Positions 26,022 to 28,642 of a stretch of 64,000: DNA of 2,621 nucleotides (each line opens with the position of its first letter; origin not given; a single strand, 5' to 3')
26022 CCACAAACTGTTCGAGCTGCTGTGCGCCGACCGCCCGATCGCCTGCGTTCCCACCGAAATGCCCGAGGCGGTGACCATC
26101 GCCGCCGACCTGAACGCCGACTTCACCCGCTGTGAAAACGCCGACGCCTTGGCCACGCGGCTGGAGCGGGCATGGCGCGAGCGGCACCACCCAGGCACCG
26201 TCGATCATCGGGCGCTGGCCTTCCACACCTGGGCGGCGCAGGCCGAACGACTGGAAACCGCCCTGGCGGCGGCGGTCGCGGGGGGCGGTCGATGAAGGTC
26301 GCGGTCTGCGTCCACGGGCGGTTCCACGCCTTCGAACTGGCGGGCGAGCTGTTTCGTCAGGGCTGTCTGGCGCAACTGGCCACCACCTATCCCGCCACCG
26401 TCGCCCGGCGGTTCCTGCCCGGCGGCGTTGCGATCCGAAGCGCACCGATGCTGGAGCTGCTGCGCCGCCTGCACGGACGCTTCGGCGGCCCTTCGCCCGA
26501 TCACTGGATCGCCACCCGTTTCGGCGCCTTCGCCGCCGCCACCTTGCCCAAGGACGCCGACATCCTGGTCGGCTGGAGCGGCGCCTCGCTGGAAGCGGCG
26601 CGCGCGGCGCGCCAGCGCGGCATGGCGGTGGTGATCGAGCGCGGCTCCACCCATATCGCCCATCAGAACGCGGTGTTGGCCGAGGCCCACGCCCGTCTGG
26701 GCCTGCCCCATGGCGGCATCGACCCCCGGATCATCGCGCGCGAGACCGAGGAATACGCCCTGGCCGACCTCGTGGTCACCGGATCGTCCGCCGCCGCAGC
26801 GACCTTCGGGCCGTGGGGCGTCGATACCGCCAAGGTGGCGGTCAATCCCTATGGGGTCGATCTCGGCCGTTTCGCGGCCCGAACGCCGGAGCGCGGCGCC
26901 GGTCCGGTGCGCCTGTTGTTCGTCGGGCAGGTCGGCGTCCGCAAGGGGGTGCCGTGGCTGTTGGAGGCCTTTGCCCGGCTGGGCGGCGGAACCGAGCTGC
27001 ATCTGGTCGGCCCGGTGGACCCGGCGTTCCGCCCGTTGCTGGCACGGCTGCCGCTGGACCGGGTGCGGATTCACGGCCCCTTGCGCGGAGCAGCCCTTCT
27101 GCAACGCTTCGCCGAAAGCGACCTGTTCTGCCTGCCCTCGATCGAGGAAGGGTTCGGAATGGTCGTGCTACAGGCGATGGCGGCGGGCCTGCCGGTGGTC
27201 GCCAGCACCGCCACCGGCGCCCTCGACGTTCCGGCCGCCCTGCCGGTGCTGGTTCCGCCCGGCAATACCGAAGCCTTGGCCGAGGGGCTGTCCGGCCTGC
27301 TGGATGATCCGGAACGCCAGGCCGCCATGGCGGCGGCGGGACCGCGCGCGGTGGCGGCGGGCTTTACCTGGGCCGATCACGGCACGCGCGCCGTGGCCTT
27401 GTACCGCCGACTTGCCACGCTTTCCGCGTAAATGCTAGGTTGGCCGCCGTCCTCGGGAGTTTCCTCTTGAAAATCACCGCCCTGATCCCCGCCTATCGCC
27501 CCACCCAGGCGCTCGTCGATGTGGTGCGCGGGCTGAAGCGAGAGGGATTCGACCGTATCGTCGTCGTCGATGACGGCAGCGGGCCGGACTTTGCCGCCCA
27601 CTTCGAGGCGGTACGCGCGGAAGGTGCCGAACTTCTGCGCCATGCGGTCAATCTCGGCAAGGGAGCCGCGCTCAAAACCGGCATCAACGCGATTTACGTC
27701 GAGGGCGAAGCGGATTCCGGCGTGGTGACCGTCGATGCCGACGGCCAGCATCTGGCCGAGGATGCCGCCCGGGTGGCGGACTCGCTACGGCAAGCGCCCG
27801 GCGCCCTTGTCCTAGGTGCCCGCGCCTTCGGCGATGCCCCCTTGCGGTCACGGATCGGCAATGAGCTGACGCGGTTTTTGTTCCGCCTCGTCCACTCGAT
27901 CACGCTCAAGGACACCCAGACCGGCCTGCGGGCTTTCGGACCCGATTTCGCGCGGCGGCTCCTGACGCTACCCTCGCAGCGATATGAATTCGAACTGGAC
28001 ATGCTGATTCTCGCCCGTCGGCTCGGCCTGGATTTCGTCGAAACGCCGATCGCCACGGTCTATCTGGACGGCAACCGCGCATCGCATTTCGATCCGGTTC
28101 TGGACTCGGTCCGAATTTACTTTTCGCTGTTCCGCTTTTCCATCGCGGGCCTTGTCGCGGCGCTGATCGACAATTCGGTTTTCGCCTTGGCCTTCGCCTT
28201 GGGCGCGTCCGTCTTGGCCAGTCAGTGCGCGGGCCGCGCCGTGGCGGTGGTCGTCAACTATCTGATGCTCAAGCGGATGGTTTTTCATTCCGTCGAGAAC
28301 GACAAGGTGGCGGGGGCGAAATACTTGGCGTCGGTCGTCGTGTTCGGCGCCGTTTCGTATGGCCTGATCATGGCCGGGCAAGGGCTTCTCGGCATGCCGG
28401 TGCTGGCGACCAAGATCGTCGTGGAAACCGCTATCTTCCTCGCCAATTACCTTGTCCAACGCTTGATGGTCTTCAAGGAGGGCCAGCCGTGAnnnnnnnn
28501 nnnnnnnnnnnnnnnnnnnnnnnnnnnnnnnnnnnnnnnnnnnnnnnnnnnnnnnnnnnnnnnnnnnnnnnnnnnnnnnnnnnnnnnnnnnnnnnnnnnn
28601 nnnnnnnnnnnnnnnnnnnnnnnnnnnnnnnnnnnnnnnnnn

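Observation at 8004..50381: Exceptional density of GT-C-like membrane proteins and gtr-like modules: seven candidate periplasmic glycosyltransferases in about 42 kb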

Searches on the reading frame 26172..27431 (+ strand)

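Call 7: search_protein_families(library=pfam, proteins=[window:26172-27431:+], max_evalue=0.01)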
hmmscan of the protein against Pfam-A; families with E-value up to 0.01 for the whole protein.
window:26172-27431:+ (419 aa): 5 families
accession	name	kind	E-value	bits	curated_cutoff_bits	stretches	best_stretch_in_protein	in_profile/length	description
PF13692.12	Glyco_trans_1_4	-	1.7e-26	93.6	27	1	247-379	3-142/142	Glycosyl transferases group 1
PF00534.26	Glycos_transf_1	-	2.5e-24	86.2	26.4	1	245-390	15-169/172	Glycosyl transferases group 1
PF20706.3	GT4-conflict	-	2.3e-09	37.2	26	1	307-402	273-380/385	Family 4 Glycosyltransferase in conflict systems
PF13524.12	Glyco_trans_1_2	-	2.2e-08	34.6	25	1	261-402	3-137/144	Glycosyl transferase-like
PF13439.12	Glyco_transf_4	-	0.00034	21.1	28.5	1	52-233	7-170/170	Glycosyltransferase Family 4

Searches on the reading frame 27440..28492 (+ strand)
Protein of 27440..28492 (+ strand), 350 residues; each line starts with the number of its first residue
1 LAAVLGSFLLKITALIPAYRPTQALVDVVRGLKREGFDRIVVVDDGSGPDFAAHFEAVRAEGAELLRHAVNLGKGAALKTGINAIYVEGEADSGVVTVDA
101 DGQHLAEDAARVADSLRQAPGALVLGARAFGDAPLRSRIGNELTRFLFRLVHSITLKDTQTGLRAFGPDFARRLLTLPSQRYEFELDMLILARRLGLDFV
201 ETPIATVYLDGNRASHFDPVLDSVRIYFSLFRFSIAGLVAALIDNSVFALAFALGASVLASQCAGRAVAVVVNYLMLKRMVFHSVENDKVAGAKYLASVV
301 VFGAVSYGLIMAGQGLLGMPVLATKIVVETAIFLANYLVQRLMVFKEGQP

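Call 5: search_protein_families(library=pfam, proteins=[window:27440-28492:+], max_evalue=0.01)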
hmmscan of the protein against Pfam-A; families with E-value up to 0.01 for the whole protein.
window:27440-28492:+ (350 aa): 2 families
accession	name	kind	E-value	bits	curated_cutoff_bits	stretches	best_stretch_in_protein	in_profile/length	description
PF04138.20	GtrA_DPMS_TM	-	2.5e-13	50.7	26.1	1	232-345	1-117/117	GtrA/DPMS, transmembrane domain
PF00535.33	Glycos_transf_2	-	5.2e-11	43.2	23.3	1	14-139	2-126/168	Glycosyl transferase family 2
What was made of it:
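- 27440..28492 (+): GT2-GtrA fusion: donor synthase plus putative flippase. Its stop overlaps the c4 start by 4 bp. Glycos_transf_2 E 5e-11 and GtrA_DPMS_TM E 2.5e-13 (call 5).
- Checked: GT2-GtrA fusion at 27440-28492 (call 5).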

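Call 6: search_protein_families(library=ncbifam, proteins=[window:27440-28492:+], max_evalue=0.01)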
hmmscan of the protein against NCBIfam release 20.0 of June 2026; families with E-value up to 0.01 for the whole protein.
window:27440-28492:+ (350 aa): 5 families
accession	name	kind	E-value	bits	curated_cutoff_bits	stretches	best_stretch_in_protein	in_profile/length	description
NF058614.1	PPMAGASynPpgS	equivalog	5.9e-26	91.3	370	1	15-228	5-217/226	polyprenyl-phospho-N-acetylgalactosaminyl synthase PpgS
TIGR04182.1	glyco_TIGR04182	equivalog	5.6e-22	78.5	325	1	12-278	2-251/293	S-layer glycoprotein N-glycosyltransferase AglJ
TIGR03965.1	mycofact_glyco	equivalog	0.00037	19.5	280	1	23-85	90-153/467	mycofactocin biosynthesis glycosyltransferase MftF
NF041391.1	DPhHxTase_Halo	equivalog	0.00044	19.3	375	1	19-230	4-205/213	dolichyl-phosphate hexose transferase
NF037976.1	gtrA_1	subfamily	0.003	17.7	50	1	233-305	8-80/126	GtrA family protein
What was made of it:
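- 27440..28492 (+): PpgS-like E 6e-26 (call 6).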

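Call 92: search_solved_structures(query=window:27440-28492:+, max_evalue=0.001)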
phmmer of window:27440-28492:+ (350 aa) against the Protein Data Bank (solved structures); distinct sequences matched with E-value up to 0.001: 0.
